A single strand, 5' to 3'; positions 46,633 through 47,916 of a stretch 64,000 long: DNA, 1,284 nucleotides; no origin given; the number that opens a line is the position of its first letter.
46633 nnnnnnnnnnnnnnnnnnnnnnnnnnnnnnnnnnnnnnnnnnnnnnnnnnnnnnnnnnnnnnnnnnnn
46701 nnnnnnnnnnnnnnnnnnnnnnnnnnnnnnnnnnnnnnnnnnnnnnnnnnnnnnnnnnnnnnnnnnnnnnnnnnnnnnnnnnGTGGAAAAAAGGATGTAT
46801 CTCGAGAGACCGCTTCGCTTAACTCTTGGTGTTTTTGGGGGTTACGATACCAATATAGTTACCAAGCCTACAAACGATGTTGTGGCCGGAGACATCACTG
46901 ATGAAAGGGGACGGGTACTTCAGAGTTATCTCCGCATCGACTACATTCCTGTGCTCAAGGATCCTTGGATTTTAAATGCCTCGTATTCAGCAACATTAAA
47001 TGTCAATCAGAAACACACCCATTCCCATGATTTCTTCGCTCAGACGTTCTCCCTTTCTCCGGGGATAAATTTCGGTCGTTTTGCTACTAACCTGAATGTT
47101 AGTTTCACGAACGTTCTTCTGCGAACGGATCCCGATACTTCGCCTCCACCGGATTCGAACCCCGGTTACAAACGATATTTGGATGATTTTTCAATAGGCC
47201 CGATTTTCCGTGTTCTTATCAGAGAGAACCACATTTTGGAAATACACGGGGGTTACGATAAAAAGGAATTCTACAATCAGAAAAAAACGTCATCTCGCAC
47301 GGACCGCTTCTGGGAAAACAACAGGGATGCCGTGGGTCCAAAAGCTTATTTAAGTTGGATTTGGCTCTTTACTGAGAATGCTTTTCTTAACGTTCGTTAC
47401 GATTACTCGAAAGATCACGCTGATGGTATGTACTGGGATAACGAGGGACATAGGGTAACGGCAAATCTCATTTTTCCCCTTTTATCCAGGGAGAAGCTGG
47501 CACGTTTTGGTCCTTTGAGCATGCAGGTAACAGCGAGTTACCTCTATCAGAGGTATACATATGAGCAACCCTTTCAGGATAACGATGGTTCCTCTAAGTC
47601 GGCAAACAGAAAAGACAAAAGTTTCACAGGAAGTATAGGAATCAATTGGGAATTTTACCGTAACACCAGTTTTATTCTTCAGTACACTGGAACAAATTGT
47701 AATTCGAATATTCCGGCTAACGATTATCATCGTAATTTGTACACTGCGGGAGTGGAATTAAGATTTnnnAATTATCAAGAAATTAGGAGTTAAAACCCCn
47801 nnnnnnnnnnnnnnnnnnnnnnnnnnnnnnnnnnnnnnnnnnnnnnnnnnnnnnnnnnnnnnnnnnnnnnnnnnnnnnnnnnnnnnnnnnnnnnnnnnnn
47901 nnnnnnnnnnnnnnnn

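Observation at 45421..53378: Candidate undescribed surface/export module: stand-alone Skp-like chaperone, TPR plus beta-barrel outer-membrane protein, and a 1,834-aa FecR-headed giant protein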

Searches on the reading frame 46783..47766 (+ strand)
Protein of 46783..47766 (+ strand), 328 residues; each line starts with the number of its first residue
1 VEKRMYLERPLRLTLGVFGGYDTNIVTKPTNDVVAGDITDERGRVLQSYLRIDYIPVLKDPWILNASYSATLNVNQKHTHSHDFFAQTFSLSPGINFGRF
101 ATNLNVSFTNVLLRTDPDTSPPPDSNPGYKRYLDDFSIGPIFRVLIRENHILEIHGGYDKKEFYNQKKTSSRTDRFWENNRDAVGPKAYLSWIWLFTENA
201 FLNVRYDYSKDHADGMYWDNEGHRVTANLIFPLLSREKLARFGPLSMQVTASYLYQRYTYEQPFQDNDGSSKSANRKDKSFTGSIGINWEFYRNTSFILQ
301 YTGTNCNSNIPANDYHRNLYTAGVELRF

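Call 38: search_protein_families(library=pfam, alignment_id=A3, max_evalue=1)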
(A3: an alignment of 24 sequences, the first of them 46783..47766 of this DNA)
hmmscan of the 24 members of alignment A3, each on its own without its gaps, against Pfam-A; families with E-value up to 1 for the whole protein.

A. member 1, window:46783-47766:+ (328 aa): 2 families
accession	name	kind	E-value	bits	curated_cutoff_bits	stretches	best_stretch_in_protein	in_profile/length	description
PF10082.15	BBP2_2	-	0.00033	20.1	23.7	1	272-328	322-378/378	Putative beta-barrel porin 2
PF13505.12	OMP_b-brl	-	0.00038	21.1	28.7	1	185-328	43-175/175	Outer membrane protein beta-barrel domain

B. families by the number of members that match (of 24 scanned): 11 families
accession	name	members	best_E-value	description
PF10082.15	BBP2_2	23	6e-10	Putative beta-barrel porin 2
PF13505.12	OMP_b-brl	15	0.00015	Outer membrane protein beta-barrel domain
PF11383.14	DUF3187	8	0.0009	Protein of unknown function (DUF3187)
PF11059.14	DUF2860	6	1.1e-06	Protein of unknown function (DUF2860)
PF04575.19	SlipAM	3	5.3e-05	Surface lipoprotein assembly modifier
PF01389.23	OmpA_membrane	2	0.0064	OmpA-like transmembrane domain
PF14391.12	DUF4421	1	0.0026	Domain of unknown function (DUF4421)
PF13609.12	Porin_4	1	0.0087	Gram-negative porin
PF00267.27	Porin_1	1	0.099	Gram-negative porin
PF06486.16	DUF1093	1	0.16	Protein of unknown function (DUF1093)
PF03368.19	Dicer_dimer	1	0.22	Dicer dimerisation domain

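Call 41: find_related_loci(query=A3, collection=genome_contigs, flank=10000)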
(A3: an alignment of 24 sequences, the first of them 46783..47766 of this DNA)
Query A3 (328 aa) in genome_contigs; peptide patterns used: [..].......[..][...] (x = any residue, [..] = any of these).
51 stretches matched a pattern; 39 encode a relative of the query (tblastn E <= 1e-3); 39 distinct loci.
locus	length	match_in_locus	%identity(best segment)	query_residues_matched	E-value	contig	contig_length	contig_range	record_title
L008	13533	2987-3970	71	1-328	2e-170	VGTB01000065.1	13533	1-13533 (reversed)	MAG: Deltaproteobacteria bacterium isolate M_DeepCast_400m_m1_009 M_DeepCast_400m_m1_009_Ga0194112_10008153, whole genom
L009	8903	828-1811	69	1-328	3e-164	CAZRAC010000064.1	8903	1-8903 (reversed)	MAG TPA_asm: uncultured Syntrophaceae bacterium isolate binchicken_co265_60 genome assembly, contig: NODE_11369_length_8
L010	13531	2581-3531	56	1-328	1e-124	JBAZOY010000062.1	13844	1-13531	MAG: Syntrophales bacterium isolate SO_2017_SWC_17 scaffold_443_c2_LP-4_2017, whole genome shotgun sequence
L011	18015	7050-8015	55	1-328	9e-125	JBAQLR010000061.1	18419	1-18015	MAG: Syntrophales bacterium isolate MFD12068_ilm_asm_bin3 k127_56629, whole genome shotgun sequence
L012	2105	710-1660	55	1-328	2e-128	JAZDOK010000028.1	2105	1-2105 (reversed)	MAG: bacterium isolate MEGAHIT-group-0.768 k141_7804644, whole genome shotgun sequence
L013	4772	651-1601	53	1-328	7e-120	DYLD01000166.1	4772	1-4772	MAG TPA_asm: Syntrophus aciditrophicus isolate SulCav_AS07-7_52_56 SulCav_AS07_7_15744_length_4772_cov_25_258639, whole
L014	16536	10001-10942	51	9-328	6e-113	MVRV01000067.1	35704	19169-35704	MAG: Smithella sp. PtaU1.Bin162 A4E71_contig000067, whole genome shotgun sequence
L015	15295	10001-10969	51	1-328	4e-112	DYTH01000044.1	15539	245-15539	MAG TPA_asm: Syntrophus aciditrophicus isolate SulCav_PC08_3_54_36 SulCav_PC08-3_2968_length_15539_cov_17.769439, whole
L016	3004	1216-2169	48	9-328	5e-105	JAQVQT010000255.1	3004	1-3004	MAG: Smithellaceae bacterium isolate STF1_233 NODE_158269_length_3004_cov_5.225582_Sandtown_F1, whole genome shotgun seq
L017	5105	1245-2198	48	9-328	3e-102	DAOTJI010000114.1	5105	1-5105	MAG TPA_asm: Smithellaceae bacterium isolate AMR_MDS_3003 NODE_14440_length_5105_cov_8.427723, whole genome shotgun sequ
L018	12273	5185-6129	48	9-328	3e-102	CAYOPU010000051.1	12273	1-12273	MAG TPA_asm: uncultured Smithella sp. isolate binchicken_co79_433 genome assembly, contig: NODE_6933_length_12273_cov_14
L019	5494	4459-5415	47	9-328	8e-101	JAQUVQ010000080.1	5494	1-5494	MAG: Smithellaceae bacterium isolate STD2_170 NODE_64441_length_5494_cov_7.434507_Sandtown_D2, whole genome shotgun sequ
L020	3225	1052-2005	48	9-328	5e-102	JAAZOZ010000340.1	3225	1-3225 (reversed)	MAG: Smithella sp. isolate AS4AglBPMA_11 24654_AS4A, whole genome shotgun sequence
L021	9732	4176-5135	46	1-328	2e-99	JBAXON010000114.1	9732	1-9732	MAG: Deltaproteobacteria bacterium isolate ELA506 MAG506_114, whole genome shotgun sequence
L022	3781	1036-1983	46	9-328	8e-99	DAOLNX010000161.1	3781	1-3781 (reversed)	MAG TPA_asm: Smithellaceae bacterium isolate AMR_MDS_4776 NODE_23648_length_3781_cov_5.718196, whole genome shotgun sequ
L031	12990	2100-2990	40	1-328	4e-80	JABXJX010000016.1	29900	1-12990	MAG: Desulfobacterales bacterium isolate CR_Bin_073 NODE_17_length_29900_cov_6.451631, whole genome shotgun sequence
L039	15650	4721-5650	35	1-328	2e-61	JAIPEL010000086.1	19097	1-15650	MAG: Desulfobacterales bacterium isolate Tobar15.5-16.5m-G19 Tobar15-5-16-5m-C1932, whole genome shotgun sequence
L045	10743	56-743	40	16-328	1e-16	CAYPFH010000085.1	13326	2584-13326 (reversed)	MAG TPA_asm: uncultured Desulfobacterales bacterium isolate SRP141376_co4_188 genome assembly, contig: NODE_7855_length_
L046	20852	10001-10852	27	9-328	1e-29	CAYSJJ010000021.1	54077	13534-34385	MAG TPA_asm: uncultured Geobacter sp. isolate binchicken_co158_41 genome assembly, contig: NODE_519_length_54077_cov_5.4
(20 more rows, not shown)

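Call 45: search_solved_structures(query=A3, max_evalue=10)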
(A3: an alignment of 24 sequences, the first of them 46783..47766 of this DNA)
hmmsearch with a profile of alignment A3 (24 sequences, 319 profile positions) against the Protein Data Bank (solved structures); distinct sequences matched with E-value up to 10: 0.

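Call 49: search_protein_families(library=pfam, proteins=[L031:3189-3875:+, L031:4137-4499:+, L008:3973-4662:+, L039:5726-6370:+, L039:6699-7040:+], max_evalue=0.001)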
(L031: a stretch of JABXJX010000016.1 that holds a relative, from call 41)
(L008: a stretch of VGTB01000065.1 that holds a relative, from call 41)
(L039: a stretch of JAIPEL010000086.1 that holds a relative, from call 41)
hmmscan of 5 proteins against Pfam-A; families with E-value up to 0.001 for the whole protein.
L031:3189-3875:+ (229 aa): 3 families
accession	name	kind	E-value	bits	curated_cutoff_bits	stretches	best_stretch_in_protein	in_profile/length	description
PF00196.25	GerE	-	1.5e-19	69.8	23.5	1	170-225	2-57/57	Bacterial regulatory proteins, luxR family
PF21155.3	VpsT-like_REC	-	2.3e-05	25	27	1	27-147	6-124/124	VpsT-like, receiver domain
PF08281.18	Sigma70_r4_2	-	0.00073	19.6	25.7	0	169-212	9-53/54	Sigma-70, region 4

L031:4137-4499:+ (121 aa): 1 family
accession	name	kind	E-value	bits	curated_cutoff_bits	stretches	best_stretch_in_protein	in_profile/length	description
PF07238.19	PilZ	-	5.3e-08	33.6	22.5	1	12-107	2-86/102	PilZ domain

L008:3973-4662:+ (230 aa): 2 families
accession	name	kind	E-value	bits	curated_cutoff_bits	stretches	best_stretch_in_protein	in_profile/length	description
PF00027.35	cNMP_binding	-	1.4e-28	99.1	27.5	1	35-122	2-89/89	Cyclic nucleotide-binding domain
PF13545.12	HTH_Crp_2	-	8.9e-18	64.5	27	1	155-227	2-69/70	Crp-like helix-turn-helix domain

L039:5726-6370:+ (215 aa): 3 families
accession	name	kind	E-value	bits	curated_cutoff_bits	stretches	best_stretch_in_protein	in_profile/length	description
PF00196.25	GerE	-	1.9e-20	72.7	23.5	1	156-211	2-57/57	Bacterial regulatory proteins, luxR family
PF08281.18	Sigma70_r4_2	-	8.3e-08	32.2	25.7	1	157-198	11-53/54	Sigma-70, region 4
PF13384.12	HTH_23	-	0.00089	19.5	24.6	0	163-189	9-35/50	Homeodomain-like domain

L039:6699-7040:+ (114 aa): 1 family
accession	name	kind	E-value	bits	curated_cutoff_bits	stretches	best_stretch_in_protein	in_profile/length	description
PF07238.19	PilZ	-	1.3e-08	35.5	22.5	1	7-100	3-86/102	PilZ domain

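Call 52: search_protein_representatives(alignment_id=A3)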
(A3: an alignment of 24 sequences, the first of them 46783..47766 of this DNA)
Query: 24 sequences, 319 profile positions. Proteins with E-value up to 0.001 (for the whole library): 945; up to 1e-10: 298; up to 1e-30: 112. The best 150 are listed.
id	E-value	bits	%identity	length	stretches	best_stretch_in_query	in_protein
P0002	7.2e-159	544.5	-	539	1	1-319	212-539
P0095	5.2e-158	541.7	-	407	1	1-319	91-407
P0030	3.0e-141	486.6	-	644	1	1-319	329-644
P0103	1.9e-129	447.9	-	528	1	1-319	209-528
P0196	9.3e-122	422.6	-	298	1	31-319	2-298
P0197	1.1e-108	379.7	-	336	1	1-319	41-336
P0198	5.2e-108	377.4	-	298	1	1-319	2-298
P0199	3.6e-106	371.4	-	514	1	1-319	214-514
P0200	3.8e-96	338.4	-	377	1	1-319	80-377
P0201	4.5e-96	338.2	-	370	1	1-319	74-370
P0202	1.3e-95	336.7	-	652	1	1-319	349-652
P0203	1.0e-91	323.9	-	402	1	1-319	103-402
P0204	3.5e-90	318.8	-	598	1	3-319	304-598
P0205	4.1e-88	312.0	-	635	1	1-319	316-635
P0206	6.7e-86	304.8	-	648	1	2-319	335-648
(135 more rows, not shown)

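Call 76: search_protein_families(library=pfam, alignment_id=A4, max_evalue=0.0001)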
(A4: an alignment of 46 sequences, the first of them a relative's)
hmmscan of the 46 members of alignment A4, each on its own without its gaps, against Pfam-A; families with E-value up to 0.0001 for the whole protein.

A. member 1, P0223 (514 aa): 14 families
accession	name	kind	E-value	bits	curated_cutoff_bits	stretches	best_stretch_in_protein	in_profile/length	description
PF07719.23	TPR_2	-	4.6e-14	51.7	27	1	67-94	5-32/34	Tetratricopeptide repeat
PF13432.12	TPR_16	-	6.8e-14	52.4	32.7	1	34-83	2-51/65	Tetratricopeptide repeat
PF13424.12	TPR_12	-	7.3e-11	42.6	30.1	1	43-92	24-74/77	Tetratricopeptide repeat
PF14559.12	TPR_19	-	4e-10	40.3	25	1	42-97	4-62/68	Tetratricopeptide repeat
PF13174.12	TPR_6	-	5.2e-10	39.8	26.3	0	36-62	7-33/33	Tetratricopeptide repeat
PF12895.13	ANAPC3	-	1.9e-08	34.9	27.2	0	36-88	30-81/82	Anaphase-promoting complex, cyclosome, subunit 3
PF13428.12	TPR_14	-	2.7e-08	34.1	23.5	0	67-103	5-41/44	Tetratricopeptide repeat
PF10300.15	Iml2-TPR_39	-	3.5e-08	33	22.2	0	8-98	224-299/467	Iml2/Tetratricopeptide repeat protein 39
PF00515.34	TPR_1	-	2.9e-07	30.5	27.8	0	67-90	5-28/34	Tetratricopeptide repeat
PF13181.12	TPR_8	-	1.2e-06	28.6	25.7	0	69-94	7-32/34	Tetratricopeptide repeat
PF25064.1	ARM_TT21_5th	-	1.4e-06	29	27.8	1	78-171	16-111/117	TT21 fifth ARM repeats domain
PF13176.12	TPR_7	-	3.2e-06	27.2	27.9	0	69-92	5-30/36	Tetratricopeptide repeat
PF13374.12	TPR_10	-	2.9e-05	24.4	27.5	0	68-92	7-31/42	Tetratricopeptide repeat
PF13414.12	TPR_11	-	8.7e-05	22.6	26.8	0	70-111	1-42/42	TPR repeat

B. families by the number of members that match (of 46 scanned): 39 families (the first 25 are shown)
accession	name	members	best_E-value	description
PF07719.23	TPR_2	46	1.9e-25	Tetratricopeptide repeat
PF00515.34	TPR_1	45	9.6e-27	Tetratricopeptide repeat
PF13432.12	TPR_16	43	2.1e-21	Tetratricopeptide repeat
PF13174.12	TPR_6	42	2.4e-12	Tetratricopeptide repeat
PF14559.12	TPR_19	41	7.6e-17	Tetratricopeptide repeat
PF13181.12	TPR_8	40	1.1e-20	Tetratricopeptide repeat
PF13428.12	TPR_14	40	1.7e-14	Tetratricopeptide repeat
PF12895.13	ANAPC3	35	6.8e-13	Anaphase-promoting complex, cyclosome, subunit 3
PF13424.12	TPR_12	35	3.5e-12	Tetratricopeptide repeat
PF13414.12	TPR_11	24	2.6e-19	TPR repeat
PF25064.1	ARM_TT21_5th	22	2.9e-09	TT21 fifth ARM repeats domain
PF10082.15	BBP2_2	19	2.8e-08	Putative beta-barrel porin 2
PF04575.19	SlipAM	17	1.9e-14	Surface lipoprotein assembly modifier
PF13371.12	TPR_9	12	4.4e-09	Tetratricopeptide repeat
PF09976.15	TPR_21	10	3.7e-09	Tetratricopeptide repeat-like domain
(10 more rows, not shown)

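Call 81: search_protein_families(library=pfam, proteins=[L046:9368-10855:+, L046:10857-11855:+, L046:11868-13763:+, L046:13804-14397:+, L046:7610-9199:+, L045:848-1513:+], max_evalue=0.001)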
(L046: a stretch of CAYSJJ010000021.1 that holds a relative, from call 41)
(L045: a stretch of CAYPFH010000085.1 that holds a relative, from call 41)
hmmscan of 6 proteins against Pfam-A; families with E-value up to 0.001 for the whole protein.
L046:9368-10855:+ (495 aa): 9 families
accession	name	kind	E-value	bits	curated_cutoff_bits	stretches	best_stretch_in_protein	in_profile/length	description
PF13432.12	TPR_16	-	2.1e-14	54.1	32.7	1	25-87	1-63/65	Tetratricopeptide repeat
PF14559.12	TPR_19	-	1.4e-09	38.5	25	1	65-125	1-61/68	Tetratricopeptide repeat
PF13428.12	TPR_14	-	7.6e-09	35.8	23.5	0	163-196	6-39/44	Tetratricopeptide repeat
PF07719.23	TPR_2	-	3.6e-08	33.4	27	0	56-87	2-33/34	Tetratricopeptide repeat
PF13174.12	TPR_6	-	2.4e-07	31.4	26.3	0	160-191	2-33/33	Tetratricopeptide repeat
PF09976.15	TPR_21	-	8.6e-07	29.3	25.5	1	150-198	68-116/193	Tetratricopeptide repeat-like domain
PF13371.12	TPR_9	-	3.1e-05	24.3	35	0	165-199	36-70/73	Tetratricopeptide repeat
PF10082.15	BBP2_2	-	0.00011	21.7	23.7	0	436-495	318-378/378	Putative beta-barrel porin 2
PF13181.12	TPR_8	-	0.00021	21.6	25.7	0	162-190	5-33/34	Tetratricopeptide repeat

L046:10857-11855:+ (332 aa): 1 family
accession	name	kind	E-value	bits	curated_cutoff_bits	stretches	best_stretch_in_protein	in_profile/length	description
PF04773.18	FecR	-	5.6e-17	62.4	24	1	69-171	2-96/97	FecR protein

L046:11868-13763:+ (631 aa): 0 families

L046:13804-14397:+ (197 aa): 4 families
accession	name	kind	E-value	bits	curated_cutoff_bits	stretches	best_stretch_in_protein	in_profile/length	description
PF08447.18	PAS_3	-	2.9e-15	56.7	25.6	1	33-115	3-87/89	PAS fold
PF00989.32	PAS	-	3e-07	30.9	22.6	1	10-119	2-112/113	PAS fold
PF13426.13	PAS_9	-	4.6e-06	27.3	27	1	30-122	13-103/103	PAS domain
PF08448.16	PAS_4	-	3.5e-05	24.4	23.1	1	18-124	4-109/110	PAS fold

L046:7610-9199:+ (529 aa): 9 families
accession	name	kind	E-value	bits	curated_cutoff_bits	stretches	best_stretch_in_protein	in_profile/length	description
PF00158.32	Sigma54_activat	-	5.5e-73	244.6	20.2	1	208-373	1-166/168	Sigma-54 interaction domain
PF00072.30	Response_reg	-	4.4e-31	107.8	30.2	1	73-181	1-109/111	Response regulator receiver domain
PF25601.1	AAA_lid_14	-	1.1e-27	96.2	27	1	380-462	1-83/87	AAA+ ATPase lid domain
PF14532.12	Sigma54_activ_2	-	1.8e-23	83.7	25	1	209-379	1-138/138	Sigma-54 interaction domain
PF02954.25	HTH_8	-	9.2e-10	38.5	22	1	480-520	2-42/42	Bacterial regulatory protein, Fis family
PF07728.20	AAA_5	-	2.4e-09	37.8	22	1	232-351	2-124/139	AAA domain (dynein-related subfamily)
PF00004.35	AAA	-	5.4e-06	27.3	21.2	1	232-364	1-126/131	ATPase family associated with various cellular activities (AAA)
PF20030.5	bpMoxR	-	0.00012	21.7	27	0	222-356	26-152/205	MoxR domain in the MoxR-vWA-beta-propeller ternary systems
PF07726.17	AAA_3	-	0.00072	19.9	27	0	232-351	2-113/131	ATPase family associated with various cellular activities (AAA)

L045:848-1513:+ (221 aa): 2 families
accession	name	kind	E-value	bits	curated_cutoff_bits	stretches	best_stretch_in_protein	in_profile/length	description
PF00196.25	GerE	-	5.7e-21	74.4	23.5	1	162-217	2-57/57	Bacterial regulatory proteins, luxR family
PF08281.18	Sigma70_r4_2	-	5e-08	32.9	25.7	1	163-204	11-53/54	Sigma-70, region 4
